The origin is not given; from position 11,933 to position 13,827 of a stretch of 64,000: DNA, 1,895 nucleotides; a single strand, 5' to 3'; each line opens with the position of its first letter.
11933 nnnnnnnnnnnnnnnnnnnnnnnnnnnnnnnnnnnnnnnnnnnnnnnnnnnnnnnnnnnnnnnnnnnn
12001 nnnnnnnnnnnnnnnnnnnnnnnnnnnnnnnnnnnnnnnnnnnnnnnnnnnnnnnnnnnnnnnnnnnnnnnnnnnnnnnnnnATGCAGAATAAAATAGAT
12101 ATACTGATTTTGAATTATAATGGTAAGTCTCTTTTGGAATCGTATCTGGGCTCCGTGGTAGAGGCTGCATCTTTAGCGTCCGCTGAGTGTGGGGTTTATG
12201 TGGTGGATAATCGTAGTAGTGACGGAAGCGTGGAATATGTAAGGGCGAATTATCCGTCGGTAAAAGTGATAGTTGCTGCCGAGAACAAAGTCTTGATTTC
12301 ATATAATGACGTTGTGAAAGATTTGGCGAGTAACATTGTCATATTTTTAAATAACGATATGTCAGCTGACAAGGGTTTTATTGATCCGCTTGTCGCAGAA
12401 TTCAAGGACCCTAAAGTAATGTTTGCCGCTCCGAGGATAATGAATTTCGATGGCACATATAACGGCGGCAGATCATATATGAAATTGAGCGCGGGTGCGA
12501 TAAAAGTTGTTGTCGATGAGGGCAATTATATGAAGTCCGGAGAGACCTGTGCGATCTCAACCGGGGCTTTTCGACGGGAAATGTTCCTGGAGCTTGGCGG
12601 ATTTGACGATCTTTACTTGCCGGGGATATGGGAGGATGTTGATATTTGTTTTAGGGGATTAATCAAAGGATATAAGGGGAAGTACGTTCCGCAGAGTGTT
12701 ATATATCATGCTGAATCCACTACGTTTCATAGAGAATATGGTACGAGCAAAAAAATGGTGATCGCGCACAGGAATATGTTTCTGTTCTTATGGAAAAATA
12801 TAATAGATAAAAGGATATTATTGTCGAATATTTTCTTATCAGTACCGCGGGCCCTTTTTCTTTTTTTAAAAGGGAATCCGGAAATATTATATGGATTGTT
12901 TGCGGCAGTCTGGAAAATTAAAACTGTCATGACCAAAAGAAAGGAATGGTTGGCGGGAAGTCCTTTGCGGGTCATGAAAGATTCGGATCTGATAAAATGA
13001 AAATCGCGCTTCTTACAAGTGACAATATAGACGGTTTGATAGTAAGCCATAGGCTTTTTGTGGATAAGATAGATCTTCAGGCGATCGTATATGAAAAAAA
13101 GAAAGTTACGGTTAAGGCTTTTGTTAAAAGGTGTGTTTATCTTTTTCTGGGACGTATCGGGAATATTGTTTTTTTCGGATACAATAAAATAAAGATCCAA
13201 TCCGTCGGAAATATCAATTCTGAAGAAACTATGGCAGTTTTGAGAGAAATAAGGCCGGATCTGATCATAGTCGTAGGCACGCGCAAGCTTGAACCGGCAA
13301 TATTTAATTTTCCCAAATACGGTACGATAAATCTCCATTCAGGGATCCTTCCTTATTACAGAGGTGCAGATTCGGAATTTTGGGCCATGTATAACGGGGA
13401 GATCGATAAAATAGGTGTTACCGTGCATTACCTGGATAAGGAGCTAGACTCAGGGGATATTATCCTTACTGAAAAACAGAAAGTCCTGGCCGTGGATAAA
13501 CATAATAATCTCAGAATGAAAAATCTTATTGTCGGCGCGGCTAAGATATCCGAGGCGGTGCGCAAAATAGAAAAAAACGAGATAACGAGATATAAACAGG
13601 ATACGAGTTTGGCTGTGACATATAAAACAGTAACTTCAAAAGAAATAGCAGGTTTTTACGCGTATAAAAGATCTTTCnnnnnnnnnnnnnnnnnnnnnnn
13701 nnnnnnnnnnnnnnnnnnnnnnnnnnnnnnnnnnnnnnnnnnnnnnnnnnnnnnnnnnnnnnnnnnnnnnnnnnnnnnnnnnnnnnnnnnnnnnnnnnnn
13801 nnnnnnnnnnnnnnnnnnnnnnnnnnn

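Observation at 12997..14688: Single-polypeptide fusion of a formyltransferase domain and a NodB-type deacetylase/deformylase, next to ArnC-like and ArnT-like genes (Arn-like lipid-linked formamido-sugar pathway)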

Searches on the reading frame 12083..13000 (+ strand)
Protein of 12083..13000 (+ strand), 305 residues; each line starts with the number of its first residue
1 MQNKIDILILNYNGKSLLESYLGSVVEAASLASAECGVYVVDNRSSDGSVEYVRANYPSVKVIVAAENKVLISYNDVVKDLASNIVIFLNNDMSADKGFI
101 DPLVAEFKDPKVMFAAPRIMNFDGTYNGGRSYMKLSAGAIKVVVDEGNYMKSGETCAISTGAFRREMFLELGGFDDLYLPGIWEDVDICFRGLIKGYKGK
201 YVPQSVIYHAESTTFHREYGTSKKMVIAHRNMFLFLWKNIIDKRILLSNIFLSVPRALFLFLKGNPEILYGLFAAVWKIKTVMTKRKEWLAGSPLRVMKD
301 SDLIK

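Call 4: search_protein_families(library=pfam, proteins=[window:12083-13000:+], max_evalue=0.01)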
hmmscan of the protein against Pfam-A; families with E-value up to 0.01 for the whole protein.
window:12083-13000:+ (305 aa): 3 families
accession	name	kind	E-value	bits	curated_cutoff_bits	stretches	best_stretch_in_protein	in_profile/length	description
PF00535.33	Glycos_transf_2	-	4.2e-12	46.7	23.3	1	7-160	2-161/168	Glycosyl transferase family 2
PF13641.12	Glyco_tranf_2_3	-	9.2e-08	32.8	27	1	8-215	6-217/230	Glycosyltransferase like family 2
PF13632.12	Glyco_trans_2_3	-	6e-07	29.9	27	1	85-229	1-143/198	Glycosyl transferase family group 2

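Call 6: search_protein_families(library=ncbifam, proteins=[window:12083-13000:+], max_evalue=0.001)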
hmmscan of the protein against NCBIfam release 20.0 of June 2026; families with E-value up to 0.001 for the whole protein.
window:12083-13000:+ (305 aa): 3 families
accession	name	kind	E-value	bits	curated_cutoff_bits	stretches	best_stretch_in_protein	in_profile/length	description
TIGR03965.1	mycofact_glyco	equivalog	4e-17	62.2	280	1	33-216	103-287/467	mycofactocin biosynthesis glycosyltransferase MftF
NF041875.1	EPS_EpsD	equivalog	3.5e-09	36.5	370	1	6-216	2-214/325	exopolysaccharide biosynthesis glycosyltransferase EpsD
NF038302.1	EPS_HpsE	equivalog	0.00071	18.6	300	1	6-100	4-104/307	hormogonium polysaccharide biosynthesis glycosyltransferase HpsE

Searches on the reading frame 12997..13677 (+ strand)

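Call 30: search_protein_families(library=ncbifam, proteins=[window:12997-13677:+], max_evalue=10)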
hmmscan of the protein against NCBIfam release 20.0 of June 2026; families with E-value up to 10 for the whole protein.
window:12997-13677:+ (227 aa): 7 families
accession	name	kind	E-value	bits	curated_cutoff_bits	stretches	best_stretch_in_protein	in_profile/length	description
NF005998.1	PRK08125.1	equivalog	4.6e-19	68.2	777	1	63-215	52-204/649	bifunctional UDP-4-amino-4-deoxy-L-arabinose formyltransferase/UDP-glucuronic acid oxidase ArnA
TIGR00460.1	fmt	equivalog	1.7e-18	66.8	201.5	1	73-216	66-208/315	methionyl-tRNA formyltransferase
NF005414.0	PRK06988.1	equivalog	9e-16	57.7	316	1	65-202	56-193/311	formyltransferase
TIGR00639.1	PurN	equivalog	7.5e-13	48.4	150.1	1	78-190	71-183/192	phosphoribosylglycinamide formyltransferase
NF005755.0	PRK07579.1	equivalog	2.7e-11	43.8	238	1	110-204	88-180/245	dTDP-4-amino-4,6-dideoxyglucose formyltransferase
NF004684.0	PRK06027.1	subfamily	1.9e-09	37.6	223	1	74-201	153-280/286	formyltetrahydrofolate deformylase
TIGR00655.1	PurU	equivalog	1.6e-08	34.6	285.95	1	74-201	148-275/280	formyltetrahydrofolate deformylase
